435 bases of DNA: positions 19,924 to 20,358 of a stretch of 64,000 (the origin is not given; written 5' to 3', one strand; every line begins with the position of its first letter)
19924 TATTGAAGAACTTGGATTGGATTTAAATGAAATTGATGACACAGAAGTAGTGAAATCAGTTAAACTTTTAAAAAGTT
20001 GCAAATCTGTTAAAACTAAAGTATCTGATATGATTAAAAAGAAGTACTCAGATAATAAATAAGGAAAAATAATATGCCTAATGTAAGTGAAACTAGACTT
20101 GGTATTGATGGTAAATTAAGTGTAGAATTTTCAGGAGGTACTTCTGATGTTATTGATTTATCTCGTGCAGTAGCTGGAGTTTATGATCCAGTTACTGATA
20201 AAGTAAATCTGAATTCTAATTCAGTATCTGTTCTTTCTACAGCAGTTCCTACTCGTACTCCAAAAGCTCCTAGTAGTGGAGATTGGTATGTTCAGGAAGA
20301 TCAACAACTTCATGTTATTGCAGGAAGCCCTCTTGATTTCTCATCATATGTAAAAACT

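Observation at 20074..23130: Spike-like 1018-aa protein encoded between portal and head genes shares a conserved N-terminal adaptor with the SGNH-hydrolase spike at 43215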

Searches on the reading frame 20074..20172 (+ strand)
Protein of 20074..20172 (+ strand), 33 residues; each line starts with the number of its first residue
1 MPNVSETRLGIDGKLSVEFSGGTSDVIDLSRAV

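Call 64: search_protein_representatives(alignment_id=A5)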
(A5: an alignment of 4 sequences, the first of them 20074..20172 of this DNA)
Query: 4 sequences, 33 profile positions. Proteins with E-value up to 0.001 (for the whole library): 18; up to 1e-10: 3; up to 1e-30: 0. The best 18 are listed.
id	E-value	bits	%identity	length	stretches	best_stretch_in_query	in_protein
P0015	4.1e-17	77.5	-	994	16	4-16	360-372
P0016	6.0e-17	76.9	-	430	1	1-33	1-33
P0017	3.0e-11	58.7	-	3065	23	17-29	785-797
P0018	3.3e-10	55.4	-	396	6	2-27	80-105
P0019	1.7e-07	46.7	-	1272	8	10-24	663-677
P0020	1.8e-07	46.6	-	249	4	12-31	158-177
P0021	8.2e-06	41.3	-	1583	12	10-24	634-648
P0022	1.9e-05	40.1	-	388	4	11-24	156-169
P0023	2.4e-05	39.8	-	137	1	1-29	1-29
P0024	2.4e-05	39.8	-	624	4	9-24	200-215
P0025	2.9e-05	39.6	-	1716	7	13-27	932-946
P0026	3.2e-05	39.4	-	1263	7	13-30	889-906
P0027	4.8e-05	38.9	-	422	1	1-30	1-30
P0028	9.1e-05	38.0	-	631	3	13-30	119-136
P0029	2.4e-04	36.6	-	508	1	1-31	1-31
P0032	6.8e-04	35.2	-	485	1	1-29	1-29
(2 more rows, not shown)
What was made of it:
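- Tried and rejected: The exhaustive representative search replaced it (call 64).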

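Call 67: find_encoding_contigs(protein=P0027, flank=10000, max_places=2)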
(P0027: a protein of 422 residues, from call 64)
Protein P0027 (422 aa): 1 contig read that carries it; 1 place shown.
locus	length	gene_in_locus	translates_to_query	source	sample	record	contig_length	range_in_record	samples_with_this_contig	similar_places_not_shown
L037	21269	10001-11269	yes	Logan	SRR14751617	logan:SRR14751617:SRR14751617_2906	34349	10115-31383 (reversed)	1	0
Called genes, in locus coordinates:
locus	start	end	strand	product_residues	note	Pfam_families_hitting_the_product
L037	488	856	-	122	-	-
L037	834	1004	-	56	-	-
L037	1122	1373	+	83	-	-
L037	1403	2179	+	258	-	PF02562:PhoH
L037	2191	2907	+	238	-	PF00574:CLP_protease (weak)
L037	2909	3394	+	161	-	-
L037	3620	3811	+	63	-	-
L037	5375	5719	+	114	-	-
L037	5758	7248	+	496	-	PF02562:PhoH (faint), PF03237:Terminase_6N, PF04466:Terminase_3, PF17289:Terminase_6C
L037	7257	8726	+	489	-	PF06074:Portal_Mu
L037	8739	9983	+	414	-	PF13472:Lipase_GDSL_2 (weak)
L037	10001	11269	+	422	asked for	PF22337:Phage_fiber_rpt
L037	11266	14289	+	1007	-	PF10162:G8, PF13229:Beta_helix, PF24606:CEMIP_beta-hel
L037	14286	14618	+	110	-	-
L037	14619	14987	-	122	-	-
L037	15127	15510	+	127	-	PF14550:Peptidase_S78_2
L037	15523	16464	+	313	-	PF26210:Phage_phiTE_211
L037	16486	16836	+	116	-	-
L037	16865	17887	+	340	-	PF03864:Phage_cap_E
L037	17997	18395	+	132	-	-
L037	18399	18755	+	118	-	-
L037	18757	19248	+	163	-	-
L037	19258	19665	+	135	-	PF13554:Phage_tail_terminator_5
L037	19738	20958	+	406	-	PF18906:Phage_tube_2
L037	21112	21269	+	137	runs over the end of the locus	PF27119:Phage_YdaY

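Call 68: find_encoding_contigs(protein=P0029, flank=10000, max_places=2)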
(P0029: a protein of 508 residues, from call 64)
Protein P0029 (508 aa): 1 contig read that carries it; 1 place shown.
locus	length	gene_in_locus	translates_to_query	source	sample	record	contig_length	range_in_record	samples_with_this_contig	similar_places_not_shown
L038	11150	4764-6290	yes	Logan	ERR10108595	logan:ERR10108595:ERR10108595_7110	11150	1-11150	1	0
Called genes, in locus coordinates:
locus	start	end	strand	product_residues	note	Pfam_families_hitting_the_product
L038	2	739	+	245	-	?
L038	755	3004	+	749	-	-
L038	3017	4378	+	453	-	-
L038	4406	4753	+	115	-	-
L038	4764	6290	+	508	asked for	PF13472:Lipase_GDSL_2 (weak)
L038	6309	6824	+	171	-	-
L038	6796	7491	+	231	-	PF00182:Glyco_hydro_19 (weak)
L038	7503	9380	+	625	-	-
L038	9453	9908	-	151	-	PF07463:NUMOD4, PF13392:HNH_3 (weak)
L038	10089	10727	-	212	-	-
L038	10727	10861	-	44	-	-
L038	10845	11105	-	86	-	PF00085:Thioredoxin, PF13098:Thioredoxin_2 (weak)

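Call 99: search_protein_families(library=ncbifam, proteins=[L037:10001-11266:+], max_evalue=0.01)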
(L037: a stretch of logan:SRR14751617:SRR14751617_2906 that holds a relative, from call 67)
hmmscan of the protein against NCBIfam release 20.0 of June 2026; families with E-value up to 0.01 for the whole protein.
L037:10001-11266:+ (422 aa): 0 families

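Call 115: search_protein_families(library=pfam, proteins=[P0027, P0023, P0032, L038:7503-9377:+, L037:8739-9980:+], max_evalue=0.01)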
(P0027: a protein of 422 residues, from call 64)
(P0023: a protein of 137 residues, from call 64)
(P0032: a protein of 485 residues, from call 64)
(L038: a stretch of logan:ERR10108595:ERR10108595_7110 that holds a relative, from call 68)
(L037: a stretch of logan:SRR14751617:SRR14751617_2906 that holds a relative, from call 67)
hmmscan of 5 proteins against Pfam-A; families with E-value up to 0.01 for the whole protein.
P0027 (422 aa): 1 family
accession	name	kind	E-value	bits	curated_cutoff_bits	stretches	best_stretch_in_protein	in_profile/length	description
PF22337.1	Phage_fiber_rpt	-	9.8e-11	41.6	27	1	40-66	2-28/34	Phage tail fiber repeats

P0023 (137 aa): 0 families

P0032 (485 aa): 2 families
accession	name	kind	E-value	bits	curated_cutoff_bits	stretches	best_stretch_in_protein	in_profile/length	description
PF13472.12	Lipase_GDSL_2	-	3.7e-07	31.2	32.9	1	275-467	2-178/178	GDSL-like Lipase/Acylhydrolase family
PF00657.28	Lipase_GDSL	-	1.1e-06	29.4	23.6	1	273-468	2-204/208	GDSL-like Lipase/Acylhydrolase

L038:7503-9377:+ (625 aa): 0 families

L037:8739-9980:+ (414 aa): 1 family
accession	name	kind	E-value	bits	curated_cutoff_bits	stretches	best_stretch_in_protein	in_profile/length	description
PF13472.12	Lipase_GDSL_2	-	7.5e-11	43.3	32.9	1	266-402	39-178/178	GDSL-like Lipase/Acylhydrolase family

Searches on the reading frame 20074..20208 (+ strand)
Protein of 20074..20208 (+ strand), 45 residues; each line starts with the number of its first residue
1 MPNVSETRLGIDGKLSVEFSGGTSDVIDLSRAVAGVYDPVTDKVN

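Call 31: find_homologous_proteins(query=A3, max_evalue=10)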
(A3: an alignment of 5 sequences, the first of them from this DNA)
Query A3 (5 sequences): 1 candidates shared short words with the query, none scored E <= 10.
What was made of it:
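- Tried and rejected: The accepted one found no candidates, because the word filter is unsuited to a 45-residue query (call 31).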

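Call 32: find_related_loci(query=A3, collection=viral_contigs, flank=10000)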
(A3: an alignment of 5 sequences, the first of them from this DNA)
Query A3 (45 aa) in viral_contigs; peptide patterns used: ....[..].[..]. (x = any residue, [..] = any of these).
38 stretches matched a pattern; 5 encode a relative of the query (tblastn E <= 1e-3); 5 distinct loci.
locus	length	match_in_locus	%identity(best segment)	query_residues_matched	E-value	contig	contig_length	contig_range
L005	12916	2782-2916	87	1-45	4e-23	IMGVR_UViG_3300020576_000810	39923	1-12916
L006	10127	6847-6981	87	1-45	2e-22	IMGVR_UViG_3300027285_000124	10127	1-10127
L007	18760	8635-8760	69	1-41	3e-13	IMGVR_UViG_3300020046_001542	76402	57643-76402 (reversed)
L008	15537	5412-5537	69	1-41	3e-13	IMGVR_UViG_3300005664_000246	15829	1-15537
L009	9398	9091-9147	100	1-19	3e-9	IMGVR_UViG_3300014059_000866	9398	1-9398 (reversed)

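Call 37: search_protein_families(library=pfam, proteins=[L007:8635-10617:+], max_evalue=0.05)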
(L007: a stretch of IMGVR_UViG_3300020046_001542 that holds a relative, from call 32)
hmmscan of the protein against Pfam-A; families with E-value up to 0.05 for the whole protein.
L007:8635-10617:+ (661 aa): 1 family
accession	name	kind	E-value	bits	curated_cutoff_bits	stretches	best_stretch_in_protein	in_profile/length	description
PF12708.12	Pect-lyase_RHGA_epim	-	0.0041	17.4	27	1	120-159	11-55/213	Rhamnogalacturonase A/epimerase, pectate lyase-like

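Call 83: search_solved_structures(query=L007:8635-10617:+, max_evalue=1)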
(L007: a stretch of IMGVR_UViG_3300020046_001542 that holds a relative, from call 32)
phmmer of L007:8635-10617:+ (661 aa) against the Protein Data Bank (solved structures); distinct sequences matched with E-value up to 1: 4.
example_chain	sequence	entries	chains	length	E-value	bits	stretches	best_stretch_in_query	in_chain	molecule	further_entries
3n72_A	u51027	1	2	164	0.016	16.7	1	158-258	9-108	putative activator of HSP90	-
9vdw_A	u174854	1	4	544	0.039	15.4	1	211-280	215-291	Acarbose hydrolase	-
9vdg_A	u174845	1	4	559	0.041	15.3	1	211-280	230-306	APG-truncated loopB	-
7f5h_C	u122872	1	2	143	0.56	11.6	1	348-462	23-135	Nanobody DL28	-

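Call 99: search_protein_families(library=ncbifam, proteins=[L007:8635-10617:+], max_evalue=0.01)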
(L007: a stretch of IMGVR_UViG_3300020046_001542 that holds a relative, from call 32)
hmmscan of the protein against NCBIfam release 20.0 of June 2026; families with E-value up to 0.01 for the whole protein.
L007:8635-10617:+ (661 aa): 0 families
